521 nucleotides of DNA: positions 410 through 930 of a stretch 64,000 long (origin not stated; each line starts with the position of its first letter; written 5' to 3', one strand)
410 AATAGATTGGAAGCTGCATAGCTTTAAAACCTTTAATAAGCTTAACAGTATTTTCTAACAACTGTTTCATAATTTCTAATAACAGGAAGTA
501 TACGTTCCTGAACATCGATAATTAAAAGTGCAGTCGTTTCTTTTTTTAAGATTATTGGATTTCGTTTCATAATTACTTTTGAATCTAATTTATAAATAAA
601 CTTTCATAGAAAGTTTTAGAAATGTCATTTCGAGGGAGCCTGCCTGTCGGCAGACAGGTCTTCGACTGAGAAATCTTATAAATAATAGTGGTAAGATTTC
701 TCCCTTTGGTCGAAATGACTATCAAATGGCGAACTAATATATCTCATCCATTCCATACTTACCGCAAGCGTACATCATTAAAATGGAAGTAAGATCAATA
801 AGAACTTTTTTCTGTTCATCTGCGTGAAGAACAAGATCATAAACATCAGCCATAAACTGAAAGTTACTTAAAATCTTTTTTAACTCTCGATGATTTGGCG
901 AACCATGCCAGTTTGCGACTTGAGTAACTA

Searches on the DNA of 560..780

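Call 62: search_rna_families(source=window, start=560, end=780, threshold=evalue, max_evalue=1)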
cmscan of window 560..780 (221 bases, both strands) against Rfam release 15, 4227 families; matches with E-value up to 1: 0.
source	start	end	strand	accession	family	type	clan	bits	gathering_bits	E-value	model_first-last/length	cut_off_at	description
